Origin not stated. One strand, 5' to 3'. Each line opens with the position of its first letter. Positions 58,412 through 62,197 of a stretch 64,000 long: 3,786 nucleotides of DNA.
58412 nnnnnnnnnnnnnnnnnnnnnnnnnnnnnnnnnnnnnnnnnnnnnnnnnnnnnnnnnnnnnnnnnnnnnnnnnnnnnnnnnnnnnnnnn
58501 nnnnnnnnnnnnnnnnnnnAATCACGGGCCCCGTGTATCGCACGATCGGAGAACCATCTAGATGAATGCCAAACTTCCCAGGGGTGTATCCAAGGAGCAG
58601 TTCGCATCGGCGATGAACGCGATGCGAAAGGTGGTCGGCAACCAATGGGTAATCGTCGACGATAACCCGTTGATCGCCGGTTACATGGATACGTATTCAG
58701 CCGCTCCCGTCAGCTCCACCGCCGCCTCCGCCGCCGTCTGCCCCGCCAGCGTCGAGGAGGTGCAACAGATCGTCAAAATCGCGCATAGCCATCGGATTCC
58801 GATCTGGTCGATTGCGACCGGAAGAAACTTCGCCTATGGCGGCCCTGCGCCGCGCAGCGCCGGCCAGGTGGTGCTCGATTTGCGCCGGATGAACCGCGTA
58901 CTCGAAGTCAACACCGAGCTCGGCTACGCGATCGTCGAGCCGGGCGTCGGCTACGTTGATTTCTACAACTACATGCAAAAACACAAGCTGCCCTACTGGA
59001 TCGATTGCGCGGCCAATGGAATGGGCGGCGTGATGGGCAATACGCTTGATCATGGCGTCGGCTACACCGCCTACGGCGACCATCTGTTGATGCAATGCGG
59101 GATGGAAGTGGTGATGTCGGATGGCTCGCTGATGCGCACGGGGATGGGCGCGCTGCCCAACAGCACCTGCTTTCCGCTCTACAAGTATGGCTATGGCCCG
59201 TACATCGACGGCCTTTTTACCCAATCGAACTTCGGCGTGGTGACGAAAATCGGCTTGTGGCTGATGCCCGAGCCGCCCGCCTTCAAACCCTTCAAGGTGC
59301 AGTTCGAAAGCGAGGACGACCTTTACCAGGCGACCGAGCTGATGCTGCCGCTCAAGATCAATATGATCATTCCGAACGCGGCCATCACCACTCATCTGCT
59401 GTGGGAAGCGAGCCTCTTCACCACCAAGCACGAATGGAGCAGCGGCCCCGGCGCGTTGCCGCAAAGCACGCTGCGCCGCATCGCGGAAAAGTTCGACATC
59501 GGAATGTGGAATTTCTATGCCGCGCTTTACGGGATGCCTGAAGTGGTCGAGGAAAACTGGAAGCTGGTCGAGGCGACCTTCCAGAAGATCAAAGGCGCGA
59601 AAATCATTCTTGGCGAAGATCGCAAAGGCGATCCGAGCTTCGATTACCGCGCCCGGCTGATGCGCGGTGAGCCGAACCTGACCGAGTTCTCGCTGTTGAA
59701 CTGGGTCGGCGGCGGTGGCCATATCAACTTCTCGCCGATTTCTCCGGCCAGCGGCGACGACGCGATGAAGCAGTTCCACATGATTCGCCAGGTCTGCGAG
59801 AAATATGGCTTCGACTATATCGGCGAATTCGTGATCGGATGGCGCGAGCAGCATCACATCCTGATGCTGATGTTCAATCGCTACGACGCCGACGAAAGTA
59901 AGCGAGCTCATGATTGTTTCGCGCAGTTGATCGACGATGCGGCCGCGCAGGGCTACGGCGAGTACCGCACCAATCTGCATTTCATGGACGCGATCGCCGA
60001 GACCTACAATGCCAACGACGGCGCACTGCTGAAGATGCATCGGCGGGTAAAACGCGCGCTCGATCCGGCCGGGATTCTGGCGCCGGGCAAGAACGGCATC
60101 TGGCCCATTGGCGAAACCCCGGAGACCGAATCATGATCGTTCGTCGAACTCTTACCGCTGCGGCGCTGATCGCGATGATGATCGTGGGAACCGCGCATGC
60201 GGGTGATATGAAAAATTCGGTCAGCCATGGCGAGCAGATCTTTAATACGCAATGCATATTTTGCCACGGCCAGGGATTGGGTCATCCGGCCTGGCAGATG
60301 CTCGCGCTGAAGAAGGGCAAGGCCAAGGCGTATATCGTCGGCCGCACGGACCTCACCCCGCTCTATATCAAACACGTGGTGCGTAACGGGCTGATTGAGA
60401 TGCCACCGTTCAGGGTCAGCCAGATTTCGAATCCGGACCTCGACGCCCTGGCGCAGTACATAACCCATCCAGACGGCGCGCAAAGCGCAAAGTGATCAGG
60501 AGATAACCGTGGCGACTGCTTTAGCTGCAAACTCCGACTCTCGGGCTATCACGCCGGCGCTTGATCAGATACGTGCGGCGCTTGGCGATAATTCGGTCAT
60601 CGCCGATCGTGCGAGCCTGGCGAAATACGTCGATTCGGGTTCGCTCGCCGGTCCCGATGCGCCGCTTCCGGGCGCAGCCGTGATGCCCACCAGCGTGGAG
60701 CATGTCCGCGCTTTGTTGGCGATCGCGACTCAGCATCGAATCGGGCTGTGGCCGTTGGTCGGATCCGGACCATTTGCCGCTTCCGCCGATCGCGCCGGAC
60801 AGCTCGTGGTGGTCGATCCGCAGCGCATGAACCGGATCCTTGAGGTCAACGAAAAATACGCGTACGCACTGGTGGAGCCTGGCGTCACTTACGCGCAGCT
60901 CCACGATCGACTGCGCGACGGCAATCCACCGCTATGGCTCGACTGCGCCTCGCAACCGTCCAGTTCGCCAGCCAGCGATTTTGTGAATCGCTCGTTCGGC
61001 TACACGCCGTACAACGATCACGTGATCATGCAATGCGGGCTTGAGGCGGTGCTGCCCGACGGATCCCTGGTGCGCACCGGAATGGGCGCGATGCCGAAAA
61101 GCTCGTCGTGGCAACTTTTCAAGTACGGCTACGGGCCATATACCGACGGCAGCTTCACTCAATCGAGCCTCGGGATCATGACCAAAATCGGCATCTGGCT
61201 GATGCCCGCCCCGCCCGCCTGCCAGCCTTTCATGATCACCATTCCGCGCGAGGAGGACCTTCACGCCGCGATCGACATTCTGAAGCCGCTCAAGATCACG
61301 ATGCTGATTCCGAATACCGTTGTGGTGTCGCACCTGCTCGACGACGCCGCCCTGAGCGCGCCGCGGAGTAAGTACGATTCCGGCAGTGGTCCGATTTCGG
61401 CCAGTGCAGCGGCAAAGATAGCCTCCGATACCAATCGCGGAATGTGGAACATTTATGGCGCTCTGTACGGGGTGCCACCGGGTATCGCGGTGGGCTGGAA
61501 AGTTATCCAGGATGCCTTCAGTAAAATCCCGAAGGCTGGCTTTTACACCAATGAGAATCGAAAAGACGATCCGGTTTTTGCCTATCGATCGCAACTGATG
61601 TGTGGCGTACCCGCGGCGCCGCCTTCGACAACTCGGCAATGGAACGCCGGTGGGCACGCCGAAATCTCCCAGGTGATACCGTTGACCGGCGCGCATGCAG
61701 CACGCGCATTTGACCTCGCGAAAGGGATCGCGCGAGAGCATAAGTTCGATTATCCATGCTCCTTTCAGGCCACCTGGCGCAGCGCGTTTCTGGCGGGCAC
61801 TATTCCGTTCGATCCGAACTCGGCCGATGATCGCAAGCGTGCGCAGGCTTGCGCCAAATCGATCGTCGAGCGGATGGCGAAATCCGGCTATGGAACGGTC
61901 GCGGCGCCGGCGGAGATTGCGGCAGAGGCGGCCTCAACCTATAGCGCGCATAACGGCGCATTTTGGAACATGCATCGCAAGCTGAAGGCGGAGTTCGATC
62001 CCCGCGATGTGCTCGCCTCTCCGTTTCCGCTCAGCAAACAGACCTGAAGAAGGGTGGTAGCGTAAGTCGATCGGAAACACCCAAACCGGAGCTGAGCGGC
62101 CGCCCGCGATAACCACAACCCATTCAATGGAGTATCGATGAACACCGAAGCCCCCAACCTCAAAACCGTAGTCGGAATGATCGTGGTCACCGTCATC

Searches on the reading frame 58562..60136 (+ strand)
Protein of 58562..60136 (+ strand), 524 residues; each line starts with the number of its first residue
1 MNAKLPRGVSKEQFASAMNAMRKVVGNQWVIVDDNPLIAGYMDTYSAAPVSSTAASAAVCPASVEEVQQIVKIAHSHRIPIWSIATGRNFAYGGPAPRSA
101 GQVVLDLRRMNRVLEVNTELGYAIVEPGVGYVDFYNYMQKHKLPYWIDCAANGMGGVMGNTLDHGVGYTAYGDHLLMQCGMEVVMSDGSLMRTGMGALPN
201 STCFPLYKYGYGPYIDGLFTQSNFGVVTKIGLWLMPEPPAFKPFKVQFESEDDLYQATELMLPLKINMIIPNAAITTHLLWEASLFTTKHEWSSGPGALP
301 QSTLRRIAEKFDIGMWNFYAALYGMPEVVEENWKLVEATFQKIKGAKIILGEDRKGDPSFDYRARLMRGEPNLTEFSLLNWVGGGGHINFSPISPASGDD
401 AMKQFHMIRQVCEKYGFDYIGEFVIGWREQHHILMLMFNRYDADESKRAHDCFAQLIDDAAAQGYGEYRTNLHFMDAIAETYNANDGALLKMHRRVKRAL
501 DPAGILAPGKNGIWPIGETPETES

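Call 3: search_protein_families(library=pfam, proteins=[window:58562-60136:+], max_evalue=0.01)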
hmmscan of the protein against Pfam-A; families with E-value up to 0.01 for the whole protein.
window:58562-60136:+ (524 aa): 2 families
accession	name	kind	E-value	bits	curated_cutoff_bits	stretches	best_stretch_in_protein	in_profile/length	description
PF01565.28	FAD_binding_4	-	6e-28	97.7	26.4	1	56-193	2-138/139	FAD binding domain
PF02913.24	FAD-oxidase_C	-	4.2e-14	53.3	21.2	1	327-510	74-247/248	FAD linked oxidases, C-terminal domain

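Call 4: search_protein_families(library=ncbifam, proteins=[window:58562-60136:+], max_evalue=0.01)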
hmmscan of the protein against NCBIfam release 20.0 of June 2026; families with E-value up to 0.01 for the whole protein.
window:58562-60136:+ (524 aa): 8 families
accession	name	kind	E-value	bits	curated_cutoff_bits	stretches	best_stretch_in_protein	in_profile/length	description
TIGR00387.1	glcD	equivalog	8.6e-25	87.4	567.9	1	59-260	2-196/413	glycolate oxidase subunit GlcD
NF008408.0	PRK11230.1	equivalog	3.7e-18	65.3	897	1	15-271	19-261/499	glycolate oxidase subunit GlcD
NF049975.1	2HglutDHaseYdiJ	equivalog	3.1e-06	25.2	1350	1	55-194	52-193/1018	D-2-hydroxyglutarate dehydrogenase YdiJ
NF041227.1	BagG_FevA2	exception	8.7e-05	21.3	850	1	62-210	53-193/455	bagremycin/ferroverdin biosynthesis FAD-dependent oxygenase BagG/FevA2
NF008439.0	PRK11282.1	equivalog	0.00028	19.8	284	1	457-510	301-353/358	glycolate oxidase subunit GlcE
NF053785.1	DcplphribOxDprE1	equivalog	0.0019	17.5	500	1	56-133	16-89/449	decaprenylphosphoryl-beta-D-ribose oxidase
TIGR01679.1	bact_FAD_ox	subfamily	0.0025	16.8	292.25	1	52-172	9-123/419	FAD-linked oxidoreductase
TIGR01678.1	FAD_lactone_ox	subfamily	0.0025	16.8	396.8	1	51-167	11-124/438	sugar 1,4-lactone oxidase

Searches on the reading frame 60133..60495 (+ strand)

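Call 3: search_protein_families(library=pfam, proteins=[window:60133-60495:+], max_evalue=0.01)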
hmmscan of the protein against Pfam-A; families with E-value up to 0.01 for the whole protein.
window:60133-60495:+ (120 aa): 2 families
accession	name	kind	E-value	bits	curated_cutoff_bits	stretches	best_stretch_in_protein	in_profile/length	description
PF13442.11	Cytochrome_CBB3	-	3.5e-14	53.3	27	1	30-110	3-68/68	Cytochrome C oxidase, cbb3-type, subunit III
PF00034.26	Cytochrom_C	-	0.0013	20.5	21.3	1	31-111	2-87/90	Cytochrome c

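Call 4: search_protein_families(library=ncbifam, proteins=[window:60133-60495:+], max_evalue=0.01)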
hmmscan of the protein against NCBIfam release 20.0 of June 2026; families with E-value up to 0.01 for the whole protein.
window:60133-60495:+ (120 aa): 5 families
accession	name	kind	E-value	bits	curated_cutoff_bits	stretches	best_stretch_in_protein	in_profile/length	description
NF045930.1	Cytc6PetJCyano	equivalog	6.9e-09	35.6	135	1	6-111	8-103/110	cytochrome c6 PetJ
NF045774.1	cytochro_C551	exception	1e-05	25.4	118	1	24-111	33-107/110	cytochrome c551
NF045773.1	cytochro_C550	exception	1.1e-05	25.4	125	1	26-111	45-117/118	cytochrome c550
NF050122.1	bc1_QcrC_actin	exception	1.2e-05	24.7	200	1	19-48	27-59/253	cytochrome bc1 complex diheme cytochrome c subunit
TIGR00782.1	ccoP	equivalog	0.00035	20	179.95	1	27-112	200-280/285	cytochrome-c oxidase, cbb3-type subunit III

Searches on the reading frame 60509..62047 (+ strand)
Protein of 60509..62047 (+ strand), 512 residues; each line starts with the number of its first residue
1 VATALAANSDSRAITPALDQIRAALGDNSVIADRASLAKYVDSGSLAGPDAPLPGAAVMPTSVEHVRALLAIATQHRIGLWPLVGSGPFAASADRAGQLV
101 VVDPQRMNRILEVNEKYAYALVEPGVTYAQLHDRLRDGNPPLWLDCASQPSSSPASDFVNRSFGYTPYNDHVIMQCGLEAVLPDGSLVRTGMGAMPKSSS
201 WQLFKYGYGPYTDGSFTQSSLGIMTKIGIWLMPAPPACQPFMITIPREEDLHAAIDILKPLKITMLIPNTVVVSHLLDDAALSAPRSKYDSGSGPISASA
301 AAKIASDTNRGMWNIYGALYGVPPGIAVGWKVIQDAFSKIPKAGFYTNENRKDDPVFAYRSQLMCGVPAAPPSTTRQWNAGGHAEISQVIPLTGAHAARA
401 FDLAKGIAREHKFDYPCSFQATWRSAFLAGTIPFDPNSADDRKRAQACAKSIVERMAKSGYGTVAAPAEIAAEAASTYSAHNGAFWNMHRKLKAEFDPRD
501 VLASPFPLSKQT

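Call 3: search_protein_families(library=pfam, proteins=[window:60509-62047:+], max_evalue=0.01)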
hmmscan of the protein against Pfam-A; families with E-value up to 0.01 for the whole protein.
window:60509-62047:+ (512 aa): 1 family
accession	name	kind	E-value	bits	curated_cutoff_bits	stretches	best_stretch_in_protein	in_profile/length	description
PF01565.28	FAD_binding_4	-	6e-18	65.3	26.4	1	55-191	2-139/139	FAD binding domain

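Call 4: search_protein_families(library=ncbifam, proteins=[window:60509-62047:+], max_evalue=0.01)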
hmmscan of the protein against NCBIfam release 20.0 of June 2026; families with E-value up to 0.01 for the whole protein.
window:60509-62047:+ (512 aa): 4 families
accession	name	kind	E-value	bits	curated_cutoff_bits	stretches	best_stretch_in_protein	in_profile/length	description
TIGR00387.1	glcD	equivalog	2.4e-15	56.3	567.9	1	58-309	2-241/413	glycolate oxidase subunit GlcD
NF008408.0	PRK11230.1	equivalog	9.4e-07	27.6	897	1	17-133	21-135/499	glycolate oxidase subunit GlcD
NF049975.1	2HglutDHaseYdiJ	equivalog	0.0011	16.7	1350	1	53-137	51-137/1018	D-2-hydroxyglutarate dehydrogenase YdiJ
TIGR01678.1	FAD_lactone_ox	subfamily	0.0014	17.6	396.8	1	58-136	19-95/438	sugar 1,4-lactone oxidase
